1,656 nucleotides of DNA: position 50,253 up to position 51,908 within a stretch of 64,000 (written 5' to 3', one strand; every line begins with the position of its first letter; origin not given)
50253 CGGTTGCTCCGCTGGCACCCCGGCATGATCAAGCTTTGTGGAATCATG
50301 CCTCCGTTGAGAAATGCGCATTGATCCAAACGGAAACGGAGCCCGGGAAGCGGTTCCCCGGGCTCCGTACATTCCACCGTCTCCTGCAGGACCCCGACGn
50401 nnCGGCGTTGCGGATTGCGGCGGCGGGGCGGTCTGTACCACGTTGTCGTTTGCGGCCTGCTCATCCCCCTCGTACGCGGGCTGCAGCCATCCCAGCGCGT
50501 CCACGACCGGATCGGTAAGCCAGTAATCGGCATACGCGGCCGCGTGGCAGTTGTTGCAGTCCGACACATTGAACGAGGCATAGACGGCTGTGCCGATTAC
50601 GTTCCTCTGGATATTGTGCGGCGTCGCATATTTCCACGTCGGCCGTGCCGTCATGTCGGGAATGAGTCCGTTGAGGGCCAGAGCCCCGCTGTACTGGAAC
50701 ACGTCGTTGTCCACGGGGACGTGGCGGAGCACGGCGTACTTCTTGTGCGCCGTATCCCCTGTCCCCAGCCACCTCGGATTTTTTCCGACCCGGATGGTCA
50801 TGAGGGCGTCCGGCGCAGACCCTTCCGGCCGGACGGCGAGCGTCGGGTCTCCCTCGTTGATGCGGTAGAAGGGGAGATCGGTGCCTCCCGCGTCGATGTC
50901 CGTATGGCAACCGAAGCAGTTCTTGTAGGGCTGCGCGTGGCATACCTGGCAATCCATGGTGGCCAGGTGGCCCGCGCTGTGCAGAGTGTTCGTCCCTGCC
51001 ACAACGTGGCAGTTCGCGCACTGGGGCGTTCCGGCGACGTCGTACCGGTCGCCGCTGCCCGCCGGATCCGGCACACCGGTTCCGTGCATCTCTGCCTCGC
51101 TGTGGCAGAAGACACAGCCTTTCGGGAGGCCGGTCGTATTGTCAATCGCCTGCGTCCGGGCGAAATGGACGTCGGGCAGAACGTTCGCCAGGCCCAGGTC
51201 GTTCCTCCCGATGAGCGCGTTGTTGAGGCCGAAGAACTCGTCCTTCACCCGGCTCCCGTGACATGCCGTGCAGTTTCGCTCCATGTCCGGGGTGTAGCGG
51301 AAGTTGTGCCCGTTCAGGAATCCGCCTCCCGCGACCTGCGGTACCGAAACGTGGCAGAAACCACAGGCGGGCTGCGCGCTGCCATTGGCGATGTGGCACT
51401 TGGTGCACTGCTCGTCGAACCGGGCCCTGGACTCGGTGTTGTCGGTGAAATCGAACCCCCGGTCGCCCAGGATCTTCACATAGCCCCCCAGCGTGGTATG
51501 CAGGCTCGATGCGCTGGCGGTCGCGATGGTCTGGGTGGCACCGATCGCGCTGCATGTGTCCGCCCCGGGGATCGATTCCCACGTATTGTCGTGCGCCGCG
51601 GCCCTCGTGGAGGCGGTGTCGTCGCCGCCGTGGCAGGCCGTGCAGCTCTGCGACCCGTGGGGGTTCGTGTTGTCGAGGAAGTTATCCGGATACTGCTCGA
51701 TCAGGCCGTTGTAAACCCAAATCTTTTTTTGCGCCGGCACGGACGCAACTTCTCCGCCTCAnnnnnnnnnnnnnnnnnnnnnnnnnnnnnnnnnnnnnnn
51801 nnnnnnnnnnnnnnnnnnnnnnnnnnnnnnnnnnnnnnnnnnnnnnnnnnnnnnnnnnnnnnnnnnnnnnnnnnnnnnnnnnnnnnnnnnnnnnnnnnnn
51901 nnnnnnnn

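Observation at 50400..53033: Rhodanese-domain lipoprotein ending in CQGCH is separated from a signal-less 9-heme cytochrome only by an in-frame TGA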

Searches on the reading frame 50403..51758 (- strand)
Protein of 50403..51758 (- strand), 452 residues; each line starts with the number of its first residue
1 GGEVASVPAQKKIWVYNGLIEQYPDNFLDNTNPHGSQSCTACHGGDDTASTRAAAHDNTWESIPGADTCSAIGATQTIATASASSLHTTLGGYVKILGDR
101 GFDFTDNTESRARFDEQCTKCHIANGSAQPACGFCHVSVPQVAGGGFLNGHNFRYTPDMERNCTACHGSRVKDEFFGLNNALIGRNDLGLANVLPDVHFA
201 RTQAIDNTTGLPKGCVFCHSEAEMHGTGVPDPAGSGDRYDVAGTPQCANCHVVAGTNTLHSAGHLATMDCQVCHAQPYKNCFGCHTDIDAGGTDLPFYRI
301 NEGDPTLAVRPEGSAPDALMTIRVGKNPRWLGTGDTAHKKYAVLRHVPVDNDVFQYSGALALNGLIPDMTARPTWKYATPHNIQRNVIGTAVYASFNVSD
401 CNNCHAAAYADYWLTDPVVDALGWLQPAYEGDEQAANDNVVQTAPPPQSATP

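Call 6: search_protein_families(library=pfam, proteins=[window:50403-51740:-], max_evalue=0.01)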
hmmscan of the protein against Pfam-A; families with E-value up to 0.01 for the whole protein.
window:50403-51740:- (446 aa): 4 families
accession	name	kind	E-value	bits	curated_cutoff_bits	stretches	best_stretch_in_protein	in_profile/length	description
PF14522.11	Cytochrome_C7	-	5.1e-06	26.7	24.8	0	206-268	13-66/67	Cytochrome c7 and related cytochrome c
PF02085.21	Cytochrom_CIII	-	0.00016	22.4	22.9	0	110-166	31-87/101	Class III cytochrome C family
PF14537.11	Cytochrom_c3_2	-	0.00061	20.6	25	0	104-130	52-78/79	Cytochrome c3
PF00034.26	Cytochrom_C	-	0.0048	18.6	21.3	0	273-321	10-50/90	Cytochrome c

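Call 14: find_homologous_proteins(query=window:50403-51740:-)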
Query window:50403-51740:- (446 aa): 844 proteins with E <= 0.001 among 8000 candidates; the best 120 are listed.
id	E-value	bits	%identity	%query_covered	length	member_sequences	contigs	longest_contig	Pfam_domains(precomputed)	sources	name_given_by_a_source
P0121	0.0e+0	1066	100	100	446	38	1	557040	PF14522.12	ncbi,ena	-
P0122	7.5e-246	835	78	100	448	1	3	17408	PF14522.12,PF22113.2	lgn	-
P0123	5.4e-238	809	77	100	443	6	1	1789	PF14537.12,PF14522.12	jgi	jgi:thiosulfate/3-mercaptopyruvate sulfurtransferase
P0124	2.4e-227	774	75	100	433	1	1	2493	PF14537.12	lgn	-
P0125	3.3e-223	760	72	100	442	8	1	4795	PF14522.12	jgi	jgi:thiosulfate/3-mercaptopyruvate sulfurtransferase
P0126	3.6e-223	760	72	100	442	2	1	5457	PF14522.12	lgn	-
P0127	5.3e-223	759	72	100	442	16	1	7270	PF14522.12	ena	-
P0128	7.7e-222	756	72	100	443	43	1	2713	PF14522.12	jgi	-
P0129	8.0e-222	756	73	100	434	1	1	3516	PF14537.12,PF14522.12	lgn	-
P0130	9.8e-222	755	73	100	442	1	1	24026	PF14537.12,PF14522.12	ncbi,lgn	-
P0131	2.5e-221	754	72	100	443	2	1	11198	PF14522.12,PF22113.2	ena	-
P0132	4.0e-217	740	72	99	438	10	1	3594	PF14537.12,PF14522.12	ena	-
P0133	7.3e-217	739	71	100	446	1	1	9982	PF14522.12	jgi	jgi:hypothetical protein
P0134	8.3e-214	729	71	100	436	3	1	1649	PF14537.12,PF14522.12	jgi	-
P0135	1.1e-208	712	72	98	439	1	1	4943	PF14522.12,PF22113.2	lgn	-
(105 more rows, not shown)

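Call 16: find_related_loci(query=A1, collection=genome_contigs, flank=6000)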
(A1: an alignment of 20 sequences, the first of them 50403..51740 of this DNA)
Query A1 (446 aa) in genome_contigs; peptide patterns used: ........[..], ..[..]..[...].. (x = any residue, [..] = any of these).
599 stretches matched a pattern (row limit reached: there are more); 554 encode a relative of the query (tblastn E <= 1e-3); the best 80 are kept; 79 distinct loci.
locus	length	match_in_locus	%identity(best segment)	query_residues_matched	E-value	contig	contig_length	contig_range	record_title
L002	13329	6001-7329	71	1-446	0e+0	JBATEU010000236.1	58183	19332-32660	MAG: Candidatus Deferrimicrobium sp. isolate MFD10095_ilm_asm_bin1 k127_9581, whole genome shotgun sequence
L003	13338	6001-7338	72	1-446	0e+0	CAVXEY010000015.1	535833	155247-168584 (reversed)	MAG: uncultured delta proteobacterium isolate MFD02416.bin.1.108 genome assembly, contig: contig_37210, whole genome sho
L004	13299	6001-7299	72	1-436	0e+0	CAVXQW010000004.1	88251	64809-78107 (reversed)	MAG: uncultured bacterium isolate MFD00822.bin.2.130 genome assembly, contig: contig_30770, whole genome shotgun sequenc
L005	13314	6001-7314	64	1-446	0e+0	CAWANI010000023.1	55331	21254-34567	MAG: uncultured delta proteobacterium isolate MFD02923.bin.2.91 genome assembly, contig: contig_43249, whole genome shot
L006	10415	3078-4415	76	1-446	0e+0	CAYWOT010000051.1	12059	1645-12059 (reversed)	MAG TPA_asm: uncultured bacterium isolate binchicken_co129_807 genome assembly, contig: NODE_16524_length_12059_cov_4.88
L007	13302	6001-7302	54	1-436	4e-143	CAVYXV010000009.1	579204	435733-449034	MAG: uncultured Planctomycetota bacterium isolate MFD05684.bin.2.230 genome assembly, contig: contig_32271, whole genome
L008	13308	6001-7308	51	1-439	3e-142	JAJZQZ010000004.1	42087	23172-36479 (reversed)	MAG: Actinomycetes bacterium isolate SKS1.bin6 NODE_1532_length_42087_cov_1.910629, whole genome shotgun sequence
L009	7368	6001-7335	52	1-440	4e-137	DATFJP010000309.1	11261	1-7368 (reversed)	MAG TPA_asm: Desulfuromonadales bacterium isolate SMAG_U9147 k141_15761, whole genome shotgun sequence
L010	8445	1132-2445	49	1-441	2e-134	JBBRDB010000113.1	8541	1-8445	MAG: Thermoleophilia bacterium isolate Co_metawrap_2432 Cmw_2432_k141_28193616_length_8541_cov_12.0000, whole genome sho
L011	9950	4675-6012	50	1-443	9e-132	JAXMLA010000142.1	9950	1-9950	MAG: Desulfuromonadales bacterium isolate L4_maxbin.016_sub k141_128572, whole genome shotgun sequence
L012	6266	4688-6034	50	1-440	7e-130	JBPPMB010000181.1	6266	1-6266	MAG: Desulfuromonadales bacterium isolate BIOS2019_out_141 k131_39760, whole genome shotgun sequence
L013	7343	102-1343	50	1-419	7e-127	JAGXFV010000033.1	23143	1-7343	MAG: Actinomycetes bacterium isolate LH_M23 k141_1203402, whole genome shotgun sequence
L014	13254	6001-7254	49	6-441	2e-123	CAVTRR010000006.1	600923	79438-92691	MAG: uncultured delta proteobacterium isolate MFD00905.bin.1.232 genome assembly, contig: contig_18827, whole genome sho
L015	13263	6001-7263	49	3-443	2e-122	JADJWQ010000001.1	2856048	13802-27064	MAG: Planctomycetota bacterium isolate Kalu_18-Q3-R12-55_BAT3C.357 tig00000483-10-28528790, whole genome shotgun sequenc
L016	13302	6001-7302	51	2-441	3e-121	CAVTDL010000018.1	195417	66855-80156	MAG: uncultured delta proteobacterium isolate MFD00905.bin.2.151 genome assembly, contig: contig_75561, whole genome sho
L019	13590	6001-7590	48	4-439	6e-84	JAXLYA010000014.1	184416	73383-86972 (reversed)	MAG: Anaeromyxobacter sp. isolate STL-MYX1 C1.7.fa-14, whole genome shotgun sequence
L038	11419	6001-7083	35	20-442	2e-54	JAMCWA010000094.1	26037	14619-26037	MAG: Bacillota bacterium isolate FK_Sedi_B_Bin.70 NODE_6004_length_26037_cov_3.56584, whole genome shotgun sequence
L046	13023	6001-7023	34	15-409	6e-54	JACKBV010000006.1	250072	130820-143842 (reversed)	MAG: Ardenticatenaceae bacterium isolate HK-STAS-CHLO-30 HK-STAS-CHLO-30_6, whole genome shotgun sequence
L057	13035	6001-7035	33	13-437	2e-53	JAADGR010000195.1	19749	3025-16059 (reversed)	MAG: Calditrichota bacterium isolate M_MetaBat.126 contig-127_5826, whole genome shotgun sequence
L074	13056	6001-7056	33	21-441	8e-53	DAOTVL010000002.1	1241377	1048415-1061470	MAG TPA_asm: Anaerolineales bacterium isolate H11_54 k163_8005, whole genome shotgun sequence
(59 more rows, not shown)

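Call 24: search_solved_structures(query=window:50403-51758:-, max_evalue=1)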
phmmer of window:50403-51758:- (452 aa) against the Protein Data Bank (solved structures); distinct sequences matched with E-value up to 1: 2.
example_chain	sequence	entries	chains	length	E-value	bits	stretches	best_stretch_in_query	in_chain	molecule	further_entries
8pjx_A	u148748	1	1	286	0.24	13.7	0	353-393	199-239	SAKe6FR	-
4jbb_A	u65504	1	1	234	0.94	11.7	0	312-389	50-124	Putative glutathione S-transferase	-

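Call 42: find_encoding_contigs(protein=P0121, flank=10000, max_places=2)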
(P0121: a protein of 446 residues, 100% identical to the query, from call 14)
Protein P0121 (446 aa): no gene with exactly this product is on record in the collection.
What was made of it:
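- Tried and rejected: Exact look-up of the window protein's contig failed (call 42).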

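Call 58: search_protein_families(library=ncbifam, proteins=[L057:5752-7038:+], max_evalue=0.1)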
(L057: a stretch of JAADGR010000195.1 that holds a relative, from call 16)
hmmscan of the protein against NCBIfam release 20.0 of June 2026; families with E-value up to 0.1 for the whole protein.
L057:5752-7038:+ (429 aa): 4 families
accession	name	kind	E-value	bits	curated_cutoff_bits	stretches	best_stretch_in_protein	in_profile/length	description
NF041198.1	UshA_like_PCGU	equivalog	0.0019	16.9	275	1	215-286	443-513/519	UshA-like (seleno)protein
NF045713.1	CxxCH_16_HmcA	equivalog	0.0028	16.3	400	1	297-332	307-341/541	sulfate respiration complex hexadecaheme cytochrome HmcA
TIGR03508.1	decahem_SO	subfamily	0.024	14.1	192.2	0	176-305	34-151/258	DmsE family decaheme c-type cytochrome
NF040971.1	cytc_ExtS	equivalog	0.053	12.8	100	1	98-121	41-64/262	selenite/tellurite reduction operon c-type cytochrome lipoprotein ExtS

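Call 59: search_protein_families(library=pfam, proteins=[L057:5752-7038:+], max_evalue=0.1)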
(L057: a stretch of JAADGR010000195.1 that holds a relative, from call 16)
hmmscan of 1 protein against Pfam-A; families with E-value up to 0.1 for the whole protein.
L057:5752-7038:+ (429 aa): 2 families
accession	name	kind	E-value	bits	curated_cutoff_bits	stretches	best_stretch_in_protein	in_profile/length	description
PF14522.11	Cytochrome_C7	-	6.8e-09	35.9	24.8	0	240-316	7-67/67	Cytochrome c7 and related cytochrome c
PF14537.11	Cytochrom_c3_2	-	0.0041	18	25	0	247-316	7-79/79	Cytochrome c3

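Call 65: predict_structure(alignment_id=A6)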
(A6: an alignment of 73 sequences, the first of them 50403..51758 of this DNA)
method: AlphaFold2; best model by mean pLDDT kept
length: 452 residues; sequences in the alignment: 73
mean_pLDDT: 77.6   pTM: 0.75
mean pLDDT of the five models: 77.6, 76.5, 74.6, 72.8, 68.1
residues with pLDDT >= 90: 117; 70-90: 229; 50-70: 69; < 50: 37
segments of 3 or more residues with pLDDT < 50: 1-14, 137-157
pLDDT, mean of each block of 10 residues (from residue 1): 33 52 62 68 87 87 81 74 75 89 93 80 71 56 41 43 57 80 82 86 83 80 72 79 81 90 91 76 67 72 86 84 92 93 88 84 91 89 71 70 93 94 90 96 89 59
secondary structure, 60 per line:
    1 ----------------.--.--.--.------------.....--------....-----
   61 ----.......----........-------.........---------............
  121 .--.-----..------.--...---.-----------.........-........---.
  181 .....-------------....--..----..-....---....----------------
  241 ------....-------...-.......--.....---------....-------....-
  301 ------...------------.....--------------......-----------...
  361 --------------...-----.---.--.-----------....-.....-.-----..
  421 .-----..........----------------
elements in order: H39-43 H52-55 H66-71 H76-83 H91-99 H109-121 H159-167 H169-176 H180-185 H199-202 H214-217 H221-224 H247-250 H262-267 H271-274 E285-288 E296-299 E322-326 E341-346 E375-377 H402-405 H407-411 H427-436

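Call 67: search_protein_representatives(alignment_id=A6)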
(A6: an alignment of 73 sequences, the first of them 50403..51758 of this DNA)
Query: 73 sequences, 431 profile positions. Proteins with E-value up to 0.001 (for the whole library): 1242; up to 1e-10: 459; up to 1e-30: 144. The best 150 are listed.
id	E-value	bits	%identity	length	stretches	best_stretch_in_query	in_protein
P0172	7.7e-197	671.0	-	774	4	1-429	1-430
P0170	2.2e-190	649.7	-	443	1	2-428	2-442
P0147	7.3e-172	588.7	-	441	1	1-429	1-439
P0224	1.2e-167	574.7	-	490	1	4-428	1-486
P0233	7.6e-148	509.5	-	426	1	1-326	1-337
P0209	1.2e-108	380.4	-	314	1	133-429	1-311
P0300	5.2e-94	332.1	-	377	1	22-394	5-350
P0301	7.3e-93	328.3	-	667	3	3-423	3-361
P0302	1.1e-87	311.3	-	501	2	6-426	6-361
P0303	4.0e-86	306.1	-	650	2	49-429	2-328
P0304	1.2e-84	301.3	-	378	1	24-395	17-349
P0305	1.2e-84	301.2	-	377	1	22-396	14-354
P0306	2.2e-82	293.8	-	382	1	22-398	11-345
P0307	6.8e-81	288.9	-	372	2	23-285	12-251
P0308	1.3e-80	288.0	-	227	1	1-213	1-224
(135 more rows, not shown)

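Call 69: fold_search(model_id=the predicted structure, library=pdb)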
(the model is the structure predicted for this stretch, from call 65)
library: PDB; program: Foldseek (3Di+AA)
matches with E <= 10: 33; with E <= 0.001: 0
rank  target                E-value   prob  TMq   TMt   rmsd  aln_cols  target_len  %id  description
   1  4v6g_DV               2.3e+00  0.01  0.07  0.14  18.0       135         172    9  Initiation complex of 70S ribosome with two tRNAs and mRNA. (released 2014-07-09)
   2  8k9a_E                3.3e+00  0.01  0.06  0.18  10.4        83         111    7  Cryo-EM structure of DSR2-DSAD1 state 2 (released 2024-05-01)
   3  4inl                  3.3e+00  0.01  0.05  0.09  17.6       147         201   14  Crystal structure of SplD protease from Staphylococcus aureus at 2.1 A resolution (released 2013-10-30)
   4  8dmy_C                3.8e+00  0.01  0.05  0.06  11.0        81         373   14  Cryo-EM structure of cardiac muscle alpha-actin (released 2023-04-12)
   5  6zym_C                4.5e+00  0.01  0.08  0.14  22.8        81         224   22  Human C Complex Spliceosome - High-resolution CORE (released 2020-10-14)
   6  7tpp_B                5.9e+00  0.01  0.06  0.09  16.4        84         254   15  Cryo-em structure of human prothrombin:prothrombinase at 4.1 Angstrom resolution (released 2022-05-04)
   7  6uy7                  5.9e+00  0.01  0.05  0.14  16.0        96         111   10  Crystal structure of the STAC3 tandem SH3 domains - P269R (released 2020-06-17)
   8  4a5t_S                6.7e+00  0.01  0.05  0.03  13.6        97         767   13  STRUCTURAL BASIS FOR THE CONFORMATIONAL MODULATION (released 2012-05-23)
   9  2esw_A                7.1e+00  0.01  0.05  0.25   9.3        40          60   20  Atomic structure of the N-terminal SH3 domain of mouse beta PIX,p21-activated kinase (PAK)-interacting exchange factor (released 2006-04-11)
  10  6id0_R                7.1e+00  0.01  0.09  0.13  22.2        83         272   20  Cryo-EM structure of a human intron lariat spliceosome prior to Prp43 loaded (ILS1 complex) at 2.9 angstrom resolution (released 2019-03-13)
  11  7bti_B                7.1e+00  0.00  0.05  0.06   7.7        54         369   22  Phalloidin bound F-actin complex (released 2020-05-20)
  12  7jh7_A                7.5e+00  0.01  0.05  0.06  12.0        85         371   14  cardiac actomyosin complex (released 2020-10-28)
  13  2fts_A                8.0e+00  0.02  0.06  0.06   7.8        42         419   14  Crystal structure of the glycine receptor-gephyrin complex (released 2006-03-14)
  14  8ykf_E                8.0e+00  0.01  0.06  0.18   7.5        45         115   11  The DSR2-DSAD1 complex with DSAD1 on the opposite sides (released 2024-08-14)
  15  9jdd_A                8.0e+00  0.01  0.06  0.12  12.1        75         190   11  Crystal structure of the type VI secretion system effector-immunity complex BtaeB CTD-BtaiB from Bacteroides fragilis (released 2025-09-03)
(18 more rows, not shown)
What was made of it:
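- Tried and rejected: The AlphaFold2 model has pLDDT 77.6 (call 65), and Foldseek against the PDB found nothing with E < 1 (call 69).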

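Call 75: search_solved_structures(query=A6, max_evalue=10)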
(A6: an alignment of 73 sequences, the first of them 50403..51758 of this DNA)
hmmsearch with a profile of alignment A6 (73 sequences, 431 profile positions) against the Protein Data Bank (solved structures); distinct sequences matched with E-value up to 10: 25.
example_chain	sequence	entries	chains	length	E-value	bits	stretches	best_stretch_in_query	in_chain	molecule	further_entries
1w7o_A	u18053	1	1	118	2.8e-05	26.5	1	62-131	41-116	CYTOCHROME C3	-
2cy3_A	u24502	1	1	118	3.9e-05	26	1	62-131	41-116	CYTOCHROME C3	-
6h5l_A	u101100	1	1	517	0.0042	19.3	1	8-120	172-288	Similar to hydroxylamine oxidoreductase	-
5ze8_A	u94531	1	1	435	0.005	19.1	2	189-231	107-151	cytochrome c552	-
6v0a_A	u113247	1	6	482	0.0074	18.5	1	189-243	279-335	Nitrite reductase (cytochrome; ammonia-forming)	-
28pb_A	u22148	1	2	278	0.013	17.7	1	23-120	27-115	Cytochrome c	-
8bcx_A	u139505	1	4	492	0.017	17.3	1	194-243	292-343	Nitrite reductase (cytochrome; ammonia-forming)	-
6qvm_A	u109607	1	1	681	0.02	17.1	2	199-270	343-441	Multiheme cytochrome cf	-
4fas_A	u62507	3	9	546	0.037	16.2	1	26-76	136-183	Hydroxylamine oxidoreductase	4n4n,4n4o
1fgj_A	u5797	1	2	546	0.038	16.2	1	26-76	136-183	HYDROXYLAMINE OXIDOREDUCTASE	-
3cao_A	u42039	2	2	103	0.051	15.8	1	52-131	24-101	CYTOCHROME C3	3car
6m0p_A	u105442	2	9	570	0.059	15.6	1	26-76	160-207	Aerobic hydroxylamine oxidoreductase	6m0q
1h31_A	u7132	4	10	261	1.2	11.3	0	360-401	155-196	DIHEME CYTOCHROME C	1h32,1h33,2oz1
2j7a_C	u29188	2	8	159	1.2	11.2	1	29-133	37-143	CYTOCHROME C QUINOL DEHYDROGENASE NRFH | NAPC/NIRT CYTOCHROME C FAMILY PROTEIN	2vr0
1d4c_A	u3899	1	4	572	1.7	10.8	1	195-275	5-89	FLAVOCYTOCHROME C FUMARATE REDUCTASE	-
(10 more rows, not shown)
